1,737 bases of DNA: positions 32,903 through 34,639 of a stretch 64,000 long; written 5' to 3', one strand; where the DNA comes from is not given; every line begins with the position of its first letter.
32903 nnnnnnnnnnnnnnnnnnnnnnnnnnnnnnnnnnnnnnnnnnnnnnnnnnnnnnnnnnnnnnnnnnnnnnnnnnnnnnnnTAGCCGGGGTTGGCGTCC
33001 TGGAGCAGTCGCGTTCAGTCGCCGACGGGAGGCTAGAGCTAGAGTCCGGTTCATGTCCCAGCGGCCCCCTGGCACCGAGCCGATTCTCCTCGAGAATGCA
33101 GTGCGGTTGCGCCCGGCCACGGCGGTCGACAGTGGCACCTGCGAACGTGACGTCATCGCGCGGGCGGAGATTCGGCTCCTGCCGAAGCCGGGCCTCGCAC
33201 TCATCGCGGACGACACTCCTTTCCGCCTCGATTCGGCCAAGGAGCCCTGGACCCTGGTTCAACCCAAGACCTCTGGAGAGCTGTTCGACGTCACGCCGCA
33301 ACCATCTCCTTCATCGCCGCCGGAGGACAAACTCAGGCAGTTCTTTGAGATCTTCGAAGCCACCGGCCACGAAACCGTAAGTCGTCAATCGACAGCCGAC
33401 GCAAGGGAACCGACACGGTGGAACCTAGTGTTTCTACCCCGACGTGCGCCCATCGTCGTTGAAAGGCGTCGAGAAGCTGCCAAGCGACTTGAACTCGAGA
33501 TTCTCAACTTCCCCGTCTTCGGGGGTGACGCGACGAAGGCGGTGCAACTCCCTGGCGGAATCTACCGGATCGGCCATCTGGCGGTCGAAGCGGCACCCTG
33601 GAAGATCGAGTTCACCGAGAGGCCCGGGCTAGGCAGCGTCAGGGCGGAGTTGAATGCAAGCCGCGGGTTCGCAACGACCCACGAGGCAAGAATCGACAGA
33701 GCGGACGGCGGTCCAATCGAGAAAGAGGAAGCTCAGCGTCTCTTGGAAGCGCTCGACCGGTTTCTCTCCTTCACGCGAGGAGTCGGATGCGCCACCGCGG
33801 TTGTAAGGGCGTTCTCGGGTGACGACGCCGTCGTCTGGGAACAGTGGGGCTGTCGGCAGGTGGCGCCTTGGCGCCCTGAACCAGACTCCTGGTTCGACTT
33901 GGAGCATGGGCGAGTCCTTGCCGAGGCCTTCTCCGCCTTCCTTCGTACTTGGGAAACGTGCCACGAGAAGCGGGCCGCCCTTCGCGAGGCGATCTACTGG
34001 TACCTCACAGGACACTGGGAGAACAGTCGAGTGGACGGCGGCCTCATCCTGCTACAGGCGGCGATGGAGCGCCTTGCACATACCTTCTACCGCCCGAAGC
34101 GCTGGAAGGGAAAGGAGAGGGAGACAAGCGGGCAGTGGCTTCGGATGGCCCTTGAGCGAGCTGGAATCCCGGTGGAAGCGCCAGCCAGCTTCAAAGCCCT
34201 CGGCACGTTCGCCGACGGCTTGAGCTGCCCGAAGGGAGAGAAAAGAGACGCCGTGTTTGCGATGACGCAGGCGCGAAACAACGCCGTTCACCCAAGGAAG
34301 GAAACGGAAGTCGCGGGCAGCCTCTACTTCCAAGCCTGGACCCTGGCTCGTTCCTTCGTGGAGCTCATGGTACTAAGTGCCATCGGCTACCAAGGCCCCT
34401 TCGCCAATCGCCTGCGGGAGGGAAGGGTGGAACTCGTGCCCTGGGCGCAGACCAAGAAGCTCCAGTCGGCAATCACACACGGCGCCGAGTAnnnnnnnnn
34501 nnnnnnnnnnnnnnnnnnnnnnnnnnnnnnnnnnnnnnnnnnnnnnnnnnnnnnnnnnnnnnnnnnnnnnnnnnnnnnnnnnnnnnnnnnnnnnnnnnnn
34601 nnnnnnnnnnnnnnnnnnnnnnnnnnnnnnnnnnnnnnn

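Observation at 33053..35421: Overlapping two-gene cassette of unknown proteins with HEPN-like Rx4H motifs: candidate undescribed abortive-infection/toxin module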

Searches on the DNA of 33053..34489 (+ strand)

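Call 84: search_dna_similar(query=L020:7611-8924:+, collection=ecoli_genomes, mode=near, max_rows=12, rows=spread)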
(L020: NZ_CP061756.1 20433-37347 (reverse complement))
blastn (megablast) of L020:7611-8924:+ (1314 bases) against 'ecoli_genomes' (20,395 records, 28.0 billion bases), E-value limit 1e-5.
Records with a match: 24; places in all: 27; records where one place covers at least 80% of the query: 14.
Genomes with a match: 19 of 5426; with a place that covers at least 80% of the query: 9. Places per genome that has any: lowest 1, median 1, highest 3. On chromosomes: 19 places; on plasmids: 8.
Best place of each record, by identity: >=99% 11; 95-99% 12; 90-95% 1.
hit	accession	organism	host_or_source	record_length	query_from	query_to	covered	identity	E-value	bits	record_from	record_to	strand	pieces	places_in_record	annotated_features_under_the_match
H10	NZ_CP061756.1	Escherichia coli O18ac:H14 strain 873.10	Bos taurus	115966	1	1314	100%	100.0%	0e+0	2427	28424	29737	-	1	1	hypothetical protein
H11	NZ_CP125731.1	Escherichia coli strain GYB01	Homo sapiens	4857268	1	1314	100%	95.4%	0e+0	2089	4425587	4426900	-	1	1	hypothetical protein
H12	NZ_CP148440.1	Escherichia coli strain Z1323CEC0011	Chicken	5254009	1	1314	100%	95.4%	0e+0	2089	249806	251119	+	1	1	hypothetical protein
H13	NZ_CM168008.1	Escherichia coli strain PEC408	Sus scrofa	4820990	1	1314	100%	95.4%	0e+0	2089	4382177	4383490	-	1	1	YopA family protein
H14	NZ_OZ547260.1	Escherichia coli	Homo sapiens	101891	1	1314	100%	95.4%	0e+0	2089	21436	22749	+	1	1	YopA family protein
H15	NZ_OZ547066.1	Escherichia coli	Homo sapiens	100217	1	1314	100%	95.4%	0e+0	2089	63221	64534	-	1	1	YopA family protein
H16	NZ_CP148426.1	Escherichia coli strain Z1323CEC0014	Chicken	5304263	1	1314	100%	95.1%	0e+0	2073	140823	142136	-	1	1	hypothetical protein (x2)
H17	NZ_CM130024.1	Escherichia coli strain APEC_AN-25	Gallus gallus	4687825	1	907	69%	94.7%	0e+0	1410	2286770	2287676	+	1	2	YopA family protein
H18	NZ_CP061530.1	Escherichia coli strain WEM25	Beach water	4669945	1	465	35%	99.8%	0e+0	854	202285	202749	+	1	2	none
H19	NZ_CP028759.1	Escherichia coli strain A15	Otter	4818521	1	260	20%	100.0%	5e-132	481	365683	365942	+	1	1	none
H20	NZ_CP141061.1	Escherichia coli strain KE55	Homo sapiens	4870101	1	260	20%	100.0%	5e-132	481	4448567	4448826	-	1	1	none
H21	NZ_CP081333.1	Escherichia coli strain MDK9L1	donkey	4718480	1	260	20%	100.0%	5e-132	481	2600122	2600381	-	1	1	none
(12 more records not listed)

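Call 85: get_annotated_region(hit=H13, flank=10000)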
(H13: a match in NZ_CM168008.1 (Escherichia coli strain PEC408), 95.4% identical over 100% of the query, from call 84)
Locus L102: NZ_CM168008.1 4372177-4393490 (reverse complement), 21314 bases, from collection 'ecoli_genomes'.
description: Escherichia coli strain PEC408 chromosome, whole genome shotgun sequence
organism: Escherichia coli strain PEC408 (NCBI taxid 562)
replicon: chromosome; assembly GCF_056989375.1
host: Sus scrofa; source: swine feces; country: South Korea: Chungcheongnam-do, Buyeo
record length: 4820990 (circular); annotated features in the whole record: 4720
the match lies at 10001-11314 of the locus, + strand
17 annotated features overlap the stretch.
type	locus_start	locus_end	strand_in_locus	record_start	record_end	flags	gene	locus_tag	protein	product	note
CDS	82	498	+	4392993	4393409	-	yjbQ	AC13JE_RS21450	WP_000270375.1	secondary thiamine-phosphate synthase enzyme YjbQ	-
CDS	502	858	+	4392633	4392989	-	yjbR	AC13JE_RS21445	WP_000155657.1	MmcQ/YjbR family DNA-binding protein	-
CDS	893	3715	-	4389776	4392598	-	uvrA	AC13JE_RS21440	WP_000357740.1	excinuclease ABC subunit UvrA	-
CDS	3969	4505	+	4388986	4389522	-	ssb1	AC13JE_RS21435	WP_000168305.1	single-stranded DNA-binding protein SSB1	-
CDS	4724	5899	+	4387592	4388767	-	-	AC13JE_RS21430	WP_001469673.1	tyrosine-type recombinase/integrase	-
CDS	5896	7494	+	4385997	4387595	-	-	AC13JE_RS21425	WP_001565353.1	site-specific integrase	-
CDS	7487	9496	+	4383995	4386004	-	-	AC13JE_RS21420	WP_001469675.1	hypothetical protein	-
CDS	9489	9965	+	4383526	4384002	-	-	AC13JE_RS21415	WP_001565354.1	hypothetical protein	-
CDS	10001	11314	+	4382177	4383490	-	-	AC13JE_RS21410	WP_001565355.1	YopA family protein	-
CDS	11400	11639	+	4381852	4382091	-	-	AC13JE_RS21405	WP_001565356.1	HTH-like domain-containing protein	-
CDS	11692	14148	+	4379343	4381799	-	-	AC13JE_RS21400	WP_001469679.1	type I restriction-modification system subunit M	-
CDS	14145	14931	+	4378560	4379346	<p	-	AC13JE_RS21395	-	restriction endonuclease subunit S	incomplete; partial in the middle of a contig; missing C-terminus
CDS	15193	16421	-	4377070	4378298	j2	-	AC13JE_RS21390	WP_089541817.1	IS3 family transposase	programmed frameshift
CDS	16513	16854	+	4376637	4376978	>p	-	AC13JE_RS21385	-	restriction endonuclease subunit S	incomplete; partial in the middle of a contig; missing N-terminus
CDS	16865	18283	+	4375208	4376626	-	-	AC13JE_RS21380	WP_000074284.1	DUF262 domain-containing protein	-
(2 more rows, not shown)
